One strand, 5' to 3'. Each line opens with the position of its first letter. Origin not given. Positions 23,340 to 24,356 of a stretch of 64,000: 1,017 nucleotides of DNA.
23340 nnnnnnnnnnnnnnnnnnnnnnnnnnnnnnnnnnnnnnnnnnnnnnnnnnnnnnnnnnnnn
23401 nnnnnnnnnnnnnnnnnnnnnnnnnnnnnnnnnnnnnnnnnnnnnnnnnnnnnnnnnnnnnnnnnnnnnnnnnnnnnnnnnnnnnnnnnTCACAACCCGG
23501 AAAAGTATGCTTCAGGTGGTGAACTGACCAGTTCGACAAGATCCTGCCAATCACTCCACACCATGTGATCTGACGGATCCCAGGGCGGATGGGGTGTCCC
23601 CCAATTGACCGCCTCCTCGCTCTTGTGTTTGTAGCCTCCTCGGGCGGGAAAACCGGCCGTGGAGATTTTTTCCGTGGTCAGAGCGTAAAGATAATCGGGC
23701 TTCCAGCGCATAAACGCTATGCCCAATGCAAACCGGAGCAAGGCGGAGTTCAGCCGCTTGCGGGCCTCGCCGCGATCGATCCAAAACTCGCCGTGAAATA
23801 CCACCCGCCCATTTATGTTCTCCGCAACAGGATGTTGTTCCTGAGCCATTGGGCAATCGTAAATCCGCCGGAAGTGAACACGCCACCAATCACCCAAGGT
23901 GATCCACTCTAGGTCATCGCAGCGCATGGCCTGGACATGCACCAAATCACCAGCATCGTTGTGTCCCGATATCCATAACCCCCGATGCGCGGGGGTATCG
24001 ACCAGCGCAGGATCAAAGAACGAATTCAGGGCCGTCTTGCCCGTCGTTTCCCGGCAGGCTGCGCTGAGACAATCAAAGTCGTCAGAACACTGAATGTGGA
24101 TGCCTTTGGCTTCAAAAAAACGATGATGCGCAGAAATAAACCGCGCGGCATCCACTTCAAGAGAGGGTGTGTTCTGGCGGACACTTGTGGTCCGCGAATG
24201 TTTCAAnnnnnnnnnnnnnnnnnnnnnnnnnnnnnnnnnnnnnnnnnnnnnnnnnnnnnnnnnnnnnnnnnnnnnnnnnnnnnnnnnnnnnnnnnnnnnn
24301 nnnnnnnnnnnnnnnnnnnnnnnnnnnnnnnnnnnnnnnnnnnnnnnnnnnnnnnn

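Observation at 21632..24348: AT-richer ~2.7 kb five-gene cassette between the dmgdh-like gene and ndk, bracketed by an 18/20 direct repeat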

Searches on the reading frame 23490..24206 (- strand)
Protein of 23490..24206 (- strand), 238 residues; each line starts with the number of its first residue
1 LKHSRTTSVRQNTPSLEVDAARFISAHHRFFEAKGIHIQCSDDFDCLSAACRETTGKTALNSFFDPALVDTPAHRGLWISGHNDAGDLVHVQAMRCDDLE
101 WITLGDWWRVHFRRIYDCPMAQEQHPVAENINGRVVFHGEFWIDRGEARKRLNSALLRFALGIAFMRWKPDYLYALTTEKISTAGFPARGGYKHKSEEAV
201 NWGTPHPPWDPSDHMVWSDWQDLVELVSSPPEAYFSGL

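Call 4: search_protein_families(library=pfam, proteins=[window:23490-24206:-], max_evalue=0.1)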
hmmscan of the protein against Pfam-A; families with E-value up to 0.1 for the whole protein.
window:23490-24206:- (238 aa): 0 families

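Call 5: search_protein_families(library=ncbifam, proteins=[window:23490-24206:-], max_evalue=0.1)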
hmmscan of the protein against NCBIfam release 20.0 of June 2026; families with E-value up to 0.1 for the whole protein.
window:23490-24206:- (238 aa): 0 families

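Call 7: search_protein_families(library=padloc, proteins=[window:23490-24206:-], max_evalue=0.1)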
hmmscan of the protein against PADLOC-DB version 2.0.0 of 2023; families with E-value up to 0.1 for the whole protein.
window:23490-24206:- (238 aa): 0 families

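Call 8: search_protein_families(library=phrogs, proteins=[window:23490-24206:-], max_evalue=0.1)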
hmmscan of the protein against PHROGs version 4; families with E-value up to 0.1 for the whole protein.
window:23490-24206:- (238 aa): 0 families

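Call 11: find_homologous_proteins(query=window:23490-24206:-, max_evalue=0.001)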
Query window:23490-24206:- (238 aa): 4 proteins with E <= 0.001 among 112 candidates.
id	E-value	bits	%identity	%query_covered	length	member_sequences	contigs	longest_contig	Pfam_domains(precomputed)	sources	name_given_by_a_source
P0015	1.8e-144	498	87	100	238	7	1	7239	-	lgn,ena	-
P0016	1.8e-115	403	68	100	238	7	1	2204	-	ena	-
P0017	1.7e-107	377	63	100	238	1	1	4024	-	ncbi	-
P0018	4.5e-103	362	64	97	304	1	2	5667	-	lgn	-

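Call 26: search_solved_structures(query=A2, max_evalue=10)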
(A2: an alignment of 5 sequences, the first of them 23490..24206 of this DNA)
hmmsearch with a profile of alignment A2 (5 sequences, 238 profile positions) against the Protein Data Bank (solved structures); distinct sequences matched with E-value up to 10: 2.
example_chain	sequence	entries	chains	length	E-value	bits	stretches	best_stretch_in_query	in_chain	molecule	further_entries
7w5z_6C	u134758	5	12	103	1.7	11.3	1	133-225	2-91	Transmembrane protein, putative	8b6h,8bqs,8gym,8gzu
4fbo_A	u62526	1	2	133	3.3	10.4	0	183-217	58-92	Pseudomonas fluorescens agglutinin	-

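Call 33: predict_structure(alignment_id=A2)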
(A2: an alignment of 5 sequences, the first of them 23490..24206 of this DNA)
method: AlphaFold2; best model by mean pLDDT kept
length: 238 residues; sequences in the alignment: 5
mean_pLDDT: 42.5   pTM: 0.38
mean pLDDT of the five models: 42.5, 35.2, 34.8, 31.5, 28.5
residues with pLDDT >= 90: 0; 70-90: 2; 50-70: 75; < 50: 161
segments of 3 or more residues with pLDDT < 50: 1-24, 54-75, 99-105, 120-133, 147-238
pLDDT, mean of each block of 10 residues (from residue 1): 25 35 51 57 59 45 41 48 64 52 46 53 40 50 52 44 42 26 25 27 34 33 37 32
secondary structure, 60 per line:
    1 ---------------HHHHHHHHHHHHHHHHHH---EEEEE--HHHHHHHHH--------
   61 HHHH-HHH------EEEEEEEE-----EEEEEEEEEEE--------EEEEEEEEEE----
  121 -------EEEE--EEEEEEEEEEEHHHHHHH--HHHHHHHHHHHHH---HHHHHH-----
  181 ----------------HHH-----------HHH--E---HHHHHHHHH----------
elements in order: H16-33 E37-41 H44-52 H61-64 E75-82 E88-98 E107-116 E128-131 E134-144 H145-151 H154-166 H170-175 H220-228

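Call 42: search_protein_representatives(alignment_id=A2)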
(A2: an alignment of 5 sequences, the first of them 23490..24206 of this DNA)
Query: 5 sequences, 238 profile positions. Proteins with E-value up to 0.001 (for the whole library): 690; up to 1e-10: 279; up to 1e-30: 19. The best 150 are listed.
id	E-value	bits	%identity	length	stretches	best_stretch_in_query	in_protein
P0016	4.2e-144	494.6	-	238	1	1-238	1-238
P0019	8.7e-50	185.8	-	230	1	16-235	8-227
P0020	1.4e-49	185.1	-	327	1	14-231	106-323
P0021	1.1e-48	182.3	-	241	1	15-234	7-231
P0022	1.4e-42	162.2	-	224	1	16-235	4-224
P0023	2.6e-37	145.0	-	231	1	20-228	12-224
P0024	3.9e-37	144.4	-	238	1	31-227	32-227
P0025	7.5e-37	143.5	-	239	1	21-233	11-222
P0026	1.2e-35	139.5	-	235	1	17-237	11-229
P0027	3.5e-35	138.0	-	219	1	20-194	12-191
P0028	4.6e-35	137.6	-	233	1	16-222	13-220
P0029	1.8e-34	135.7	-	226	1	18-234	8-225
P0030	1.9e-33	132.4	-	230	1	19-234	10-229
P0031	2.7e-33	131.8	-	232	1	23-231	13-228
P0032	3.6e-33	131.4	-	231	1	20-228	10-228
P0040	3.6e-28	115.1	-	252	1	21-227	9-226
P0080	8.8e-23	97.4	-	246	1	28-227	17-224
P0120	7.6e-20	87.8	-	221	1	21-204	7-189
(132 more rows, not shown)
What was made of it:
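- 23490..24206 (-): p238, convergent with parB and overlapping its 3' end by 38 nt. It may have a divergent GNAT-like fold. A profile search finds 690 remote cluster representatives (call 42).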

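Call 44: search_protein_families(library=pfam, proteins=[P0019, P0020, P0021, P0022, P0023, P0024, P0025, P0040, P0080, P0120], max_evalue=0.1)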
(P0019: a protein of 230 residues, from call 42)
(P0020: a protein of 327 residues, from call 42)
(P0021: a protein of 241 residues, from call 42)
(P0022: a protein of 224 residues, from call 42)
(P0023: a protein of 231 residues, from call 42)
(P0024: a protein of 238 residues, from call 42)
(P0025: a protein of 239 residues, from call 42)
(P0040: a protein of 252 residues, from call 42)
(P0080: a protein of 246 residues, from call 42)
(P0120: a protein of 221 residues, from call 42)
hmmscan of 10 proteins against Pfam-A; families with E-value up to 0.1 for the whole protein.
P0019 (230 aa): 2 families
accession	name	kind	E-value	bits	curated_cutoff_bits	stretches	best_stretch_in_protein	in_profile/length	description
PF13508.13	Acetyltransf_7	-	0.044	14.6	27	1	124-155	28-56/84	Acetyltransferase (GNAT) domain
PF00583.31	Acetyltransf_1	-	0.045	14.5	20.7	1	109-154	42-86/116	Acetyltransferase (GNAT) family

P0020 (327 aa): 0 families

P0021 (241 aa): 0 families

P0022 (224 aa): 1 family
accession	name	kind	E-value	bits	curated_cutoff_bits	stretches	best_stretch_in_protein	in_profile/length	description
PF04663.18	Phenol_monoox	-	0.043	14.4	27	0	160-184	2-26/66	Phenol hydroxylase conserved region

P0023 (231 aa): 0 families

P0024 (238 aa): 0 families

P0025 (239 aa): 1 family
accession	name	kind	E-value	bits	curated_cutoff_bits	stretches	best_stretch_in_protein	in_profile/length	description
PF25432.1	FF_PRPF40A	-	0.091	13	27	0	17-52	9-44/60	PRPF40A-like, FF domain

P0040 (252 aa): 1 family
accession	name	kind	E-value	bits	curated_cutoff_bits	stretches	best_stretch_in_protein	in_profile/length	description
PF21715.3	CggR_N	-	0.039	14.1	30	1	88-107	15-34/71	CggR N-terminal DNA binding domain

P0080 (246 aa): 0 families

P0120 (221 aa): 0 families

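Call 45: list_cluster_members(proteins=[P0019, P0020, P0021, P0022, P0023, P0024, P0025, P0026, P0030, P0040])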
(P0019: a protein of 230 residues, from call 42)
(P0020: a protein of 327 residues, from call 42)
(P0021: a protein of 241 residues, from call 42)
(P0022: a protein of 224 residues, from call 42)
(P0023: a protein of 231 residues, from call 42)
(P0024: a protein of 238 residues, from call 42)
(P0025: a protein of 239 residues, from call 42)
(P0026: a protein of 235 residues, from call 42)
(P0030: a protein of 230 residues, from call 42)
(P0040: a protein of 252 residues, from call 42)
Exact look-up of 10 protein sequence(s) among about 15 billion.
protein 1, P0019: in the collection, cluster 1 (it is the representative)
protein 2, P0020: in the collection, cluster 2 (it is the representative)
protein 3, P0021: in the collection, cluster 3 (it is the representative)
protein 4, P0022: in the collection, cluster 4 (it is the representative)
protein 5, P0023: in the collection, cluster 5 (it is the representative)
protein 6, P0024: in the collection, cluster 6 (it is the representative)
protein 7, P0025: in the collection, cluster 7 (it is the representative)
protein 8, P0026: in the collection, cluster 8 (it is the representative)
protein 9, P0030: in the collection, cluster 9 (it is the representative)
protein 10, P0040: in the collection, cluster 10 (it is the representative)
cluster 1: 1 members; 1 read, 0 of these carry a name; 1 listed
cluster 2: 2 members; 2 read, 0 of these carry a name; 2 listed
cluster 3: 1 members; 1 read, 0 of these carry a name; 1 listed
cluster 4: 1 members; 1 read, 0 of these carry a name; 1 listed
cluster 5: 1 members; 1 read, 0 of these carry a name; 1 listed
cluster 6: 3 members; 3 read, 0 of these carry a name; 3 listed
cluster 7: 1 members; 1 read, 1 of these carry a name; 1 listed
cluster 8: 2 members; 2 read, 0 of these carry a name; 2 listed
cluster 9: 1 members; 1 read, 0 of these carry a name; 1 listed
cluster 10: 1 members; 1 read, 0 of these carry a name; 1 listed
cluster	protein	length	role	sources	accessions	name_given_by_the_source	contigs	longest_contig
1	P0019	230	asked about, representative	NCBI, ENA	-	-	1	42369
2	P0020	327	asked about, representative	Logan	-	-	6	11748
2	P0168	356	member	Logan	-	-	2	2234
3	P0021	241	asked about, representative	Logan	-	-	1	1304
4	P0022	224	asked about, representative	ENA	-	-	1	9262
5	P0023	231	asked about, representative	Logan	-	-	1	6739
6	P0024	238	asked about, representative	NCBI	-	-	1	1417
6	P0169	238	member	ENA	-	-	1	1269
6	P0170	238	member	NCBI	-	-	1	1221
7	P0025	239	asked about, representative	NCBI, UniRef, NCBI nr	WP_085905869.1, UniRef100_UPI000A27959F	hypothetical protein [Kiloniella majae] | hypothetical protein n=1 Tax=Kiloniella majae TaxID=1938558 RepID=UPI000A27959F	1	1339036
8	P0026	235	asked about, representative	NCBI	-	-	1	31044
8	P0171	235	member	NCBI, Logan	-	-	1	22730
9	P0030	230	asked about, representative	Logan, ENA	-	-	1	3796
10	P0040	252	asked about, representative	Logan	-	-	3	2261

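Call 46: find_encoding_contigs(protein=P0025, flank=7000, max_places=2)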
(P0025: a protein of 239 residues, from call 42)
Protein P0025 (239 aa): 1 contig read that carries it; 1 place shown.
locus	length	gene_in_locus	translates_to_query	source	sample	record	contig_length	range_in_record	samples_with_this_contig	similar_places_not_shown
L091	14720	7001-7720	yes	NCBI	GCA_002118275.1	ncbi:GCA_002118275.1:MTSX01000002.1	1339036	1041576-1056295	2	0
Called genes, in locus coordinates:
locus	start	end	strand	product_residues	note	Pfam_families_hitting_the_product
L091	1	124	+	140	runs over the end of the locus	PF07087:DUF1353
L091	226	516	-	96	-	-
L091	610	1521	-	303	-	PF22200:ExsA_N, PF12833:HTH_18, PF00165:HTH_AraC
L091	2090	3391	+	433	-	PF20172:DUF6538, PF00589:Phage_integrase (faint)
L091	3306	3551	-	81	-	-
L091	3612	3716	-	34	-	-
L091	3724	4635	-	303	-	-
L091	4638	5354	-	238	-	-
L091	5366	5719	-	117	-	-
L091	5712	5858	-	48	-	-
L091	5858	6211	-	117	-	-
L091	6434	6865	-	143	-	-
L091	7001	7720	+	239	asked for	-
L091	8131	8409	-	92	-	-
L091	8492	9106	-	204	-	PF01381:HTH_3, PF12844:HTH_19 (weak), PF13443:HTH_26, PF13560:HTH_31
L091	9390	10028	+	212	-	-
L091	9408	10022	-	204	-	PF13643:DUF4145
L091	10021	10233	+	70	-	-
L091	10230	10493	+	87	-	-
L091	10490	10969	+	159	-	-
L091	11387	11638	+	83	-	-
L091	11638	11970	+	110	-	PF10073:GapR_DNA-bd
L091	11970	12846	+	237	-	-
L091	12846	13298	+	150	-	PF08774:VRR_NUC (faint)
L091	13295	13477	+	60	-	-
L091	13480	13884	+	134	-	-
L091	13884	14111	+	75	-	-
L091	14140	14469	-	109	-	PF18602:Rap1a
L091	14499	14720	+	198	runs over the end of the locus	-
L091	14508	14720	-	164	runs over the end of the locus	-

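Call 47: find_encoding_contigs(protein=P0019, flank=7000, max_places=2)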
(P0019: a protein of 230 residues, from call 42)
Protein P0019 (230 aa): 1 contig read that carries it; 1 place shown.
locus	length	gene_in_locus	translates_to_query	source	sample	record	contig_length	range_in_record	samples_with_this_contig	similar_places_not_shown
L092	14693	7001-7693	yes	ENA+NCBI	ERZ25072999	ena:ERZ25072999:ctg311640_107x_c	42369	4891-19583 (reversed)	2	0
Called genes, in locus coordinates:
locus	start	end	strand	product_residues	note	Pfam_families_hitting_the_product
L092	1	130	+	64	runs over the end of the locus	-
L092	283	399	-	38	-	-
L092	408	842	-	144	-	PF25682:Phage_VG64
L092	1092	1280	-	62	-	-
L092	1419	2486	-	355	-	PF00589:Phage_integrase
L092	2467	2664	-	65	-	-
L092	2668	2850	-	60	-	-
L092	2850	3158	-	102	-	-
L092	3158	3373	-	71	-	-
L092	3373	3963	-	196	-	-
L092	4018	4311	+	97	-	-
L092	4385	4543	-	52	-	-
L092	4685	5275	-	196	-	-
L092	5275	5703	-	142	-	-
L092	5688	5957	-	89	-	PF22253:DUF6948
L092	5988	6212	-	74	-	-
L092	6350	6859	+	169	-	-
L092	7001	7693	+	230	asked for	-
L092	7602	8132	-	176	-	-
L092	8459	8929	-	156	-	-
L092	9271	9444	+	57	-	-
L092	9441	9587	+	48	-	-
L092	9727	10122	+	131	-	-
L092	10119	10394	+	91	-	-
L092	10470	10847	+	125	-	PF00486:Trans_reg_C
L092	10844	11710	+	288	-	-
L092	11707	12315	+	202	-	-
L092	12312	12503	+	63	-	-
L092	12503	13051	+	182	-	PF05063:MT-A70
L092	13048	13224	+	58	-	-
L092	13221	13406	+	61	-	-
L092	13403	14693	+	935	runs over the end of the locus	PF09250:Prim-Pol, PF08706:D5_N, PF19263:DUF5906 (weak), PF03288:Pox_D5 (faint)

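Call 49: search_dna_similar(query=window:23490-24206:-, collection=phages, mode=protein, max_evalue=0.001, max_rows=25)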
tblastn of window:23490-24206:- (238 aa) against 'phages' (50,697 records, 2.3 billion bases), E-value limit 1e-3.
Records with a match: 1; places in all: 1; records where one place covers at least 80% of the query: 1.
Best place of each record, by identity: <60% 1.
By first word of the organism name: Labrenzia 1.
By host as written in the record: Roseibium aggregatum RF14 1.
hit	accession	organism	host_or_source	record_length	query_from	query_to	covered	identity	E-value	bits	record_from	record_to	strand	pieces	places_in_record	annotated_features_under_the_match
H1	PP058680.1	Labrenzia phage vB_LagS-V1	Roseibium aggregatum RF14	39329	10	227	92%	25.1%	1e-13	76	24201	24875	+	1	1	hypothetical protein (x2)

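Call 51: get_annotated_region(hit=H1, flank=6000)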
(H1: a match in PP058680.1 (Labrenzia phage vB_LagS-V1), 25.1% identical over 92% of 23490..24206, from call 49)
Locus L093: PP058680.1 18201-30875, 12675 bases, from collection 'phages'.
description: Labrenzia phage vB_LagS-V1, complete genome.
organism: Labrenzia phage vB_LagS-V1 (NCBI taxid 3113644)
taxonomy: Viruses; Duplodnaviria; Heunggongvirae; Uroviricota; Caudoviricetes
host: Roseibium aggregatum RF14; source: Mariana Trench at a depth of 4000 m; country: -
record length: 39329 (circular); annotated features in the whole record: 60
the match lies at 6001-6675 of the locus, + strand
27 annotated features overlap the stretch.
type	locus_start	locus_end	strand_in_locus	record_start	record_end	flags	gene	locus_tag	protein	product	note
CDS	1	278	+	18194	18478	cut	-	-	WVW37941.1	hypothetical protein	-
CDS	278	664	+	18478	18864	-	-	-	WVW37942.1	hypothetical protein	-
CDS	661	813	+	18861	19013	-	-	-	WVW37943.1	hypothetical protein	-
CDS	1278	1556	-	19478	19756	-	-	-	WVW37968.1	hypothetical protein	-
CDS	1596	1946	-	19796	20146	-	-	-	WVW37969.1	hypothetical protein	-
CDS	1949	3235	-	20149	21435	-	-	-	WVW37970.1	hypothetical protein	-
CDS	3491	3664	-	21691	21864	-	-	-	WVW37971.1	hypothetical protein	-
CDS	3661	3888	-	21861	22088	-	-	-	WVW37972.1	hypothetical protein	-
CDS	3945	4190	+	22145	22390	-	-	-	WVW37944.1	hypothetical protein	-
CDS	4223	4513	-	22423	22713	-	-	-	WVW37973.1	hypothetical protein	-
CDS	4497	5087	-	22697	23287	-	-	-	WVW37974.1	hypothetical protein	-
CDS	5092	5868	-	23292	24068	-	-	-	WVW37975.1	phosphoadenosine phosphosulfate reductase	-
CDS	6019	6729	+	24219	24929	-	-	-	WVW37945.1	hypothetical protein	-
CDS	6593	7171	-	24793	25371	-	-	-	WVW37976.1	hypothetical protein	-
CDS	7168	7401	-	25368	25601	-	-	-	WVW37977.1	hypothetical protein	-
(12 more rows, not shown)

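Call 52: fold_search(model_id=the predicted structure, library=pdb)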
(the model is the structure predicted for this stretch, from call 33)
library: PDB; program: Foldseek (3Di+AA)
matches with E <= 10: 590; with E <= 0.001: 0
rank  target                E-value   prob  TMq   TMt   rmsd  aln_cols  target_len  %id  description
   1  7q3a_A                2.0e-01  0.23  0.21  0.16  12.7       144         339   14  Crystal structure of MAB_4324 a tandem repeat GNAT from Mycobacterium abscessus (released 2022-05-04)
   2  2ygw_B                2.0e-01  0.13  0.18  0.12  16.8       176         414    9  Crystal structure of human MCD (released 2012-02-15)
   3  1wk4_A                2.2e-01  0.13  0.16  0.21  14.4       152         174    9  Crystal structure of ttk003001606 (released 2004-11-30)
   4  4e8o_A                2.4e-01  0.18  0.16  0.24  14.2       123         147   11  Crystal structure of aminoglycoside antibiotic 6'-N-acetyltransferase AAC(6')-Ih from Acinetobacter baumannii (released 2012-04-04)
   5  4f0x_D                2.7e-01  0.07  0.15  0.09  14.4       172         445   12  Crystal structure of human Malonyl-CoA Decarboxylase (Peroxisomal Isoform) (released 2013-03-20)
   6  2ygw_A                3.0e-01  0.11  0.18  0.12  15.7       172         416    9  Crystal structure of human MCD (released 2012-02-15)
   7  4u9w_A                3.2e-01  0.08  0.17  0.19  16.0       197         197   11  Crystal Structure of NatD bound to H4/H2A peptide and CoA (released 2015-01-28)
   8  4f0x_G                3.2e-01  0.07  0.15  0.10  14.5       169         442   11  Crystal structure of human Malonyl-CoA Decarboxylase (Peroxisomal Isoform) (released 2013-03-20)
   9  4e8o_B                3.4e-01  0.14  0.18  0.26  14.3       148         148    6  Crystal structure of aminoglycoside antibiotic 6'-N-acetyltransferase AAC(6')-Ih from Acinetobacter baumannii (released 2012-04-04)
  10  7r1f_A                3.4e-01  0.09  0.19  0.09  12.5       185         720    9  Early transcription elongation state of influenza B polymerase backtracked due to double incoproation of nucleotide an (released 2022-12-28)
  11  6kuv_A                3.6e-01  0.08  0.20  0.09  14.4       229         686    6  Structure of influenza D virus polymerase bound to cRNA promoter in class 2 (released 2019-10-02)
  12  4f0x_E                3.6e-01  0.06  0.15  0.10  14.6       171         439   11  Crystal structure of human Malonyl-CoA Decarboxylase (Peroxisomal Isoform) (released 2013-03-20)
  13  1iyl_A                3.8e-01  0.09  0.17  0.12  17.0       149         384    8  Crystal Structure of Candida albicans N-myristoyltransferase with Non-peptidic Inhibitor (released 2002-12-30)
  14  6kuj_A                3.8e-01  0.07  0.17  0.09  19.1       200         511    9  Structure of influenza D virus polymerase bound to cRNA promoter in class 1 (released 2019-10-02)
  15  4h89                  4.1e-01  0.12  0.15  0.20  15.4       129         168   12  The Structure of a GCN5-Related N-Acetyltransferase from Kribbella flavida (released 2012-10-10)
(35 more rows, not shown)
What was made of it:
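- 23490..24206 (-): The AF2 model is poor (pLDDT 42), and its non-significant Foldseek hits are mostly GNATs (calls 33, 52).
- On GNAT acyltransferases: The AF2 model has pLDDT 42, and its Foldseek hits at E>=0.2 are mostly GNATs (calls 33, 52).
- Tried and rejected: The AF2 model was too poor (pLDDT 42) for a meaningful fold search (calls 33, 52).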

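Call 56: find_related_loci(query=A2, collection=viral_contigs, flank=6000)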
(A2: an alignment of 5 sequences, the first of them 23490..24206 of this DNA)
Query A2 (238 aa) in viral_contigs; peptide patterns used: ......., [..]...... (x = any residue, [..] = any of these).
58 stretches matched a pattern, but none encodes a relative of the query by tblastn (E <= 1e-3).
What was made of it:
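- Tried and rejected: The narrow p238 alignment gave no confirmed hit (call 56).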
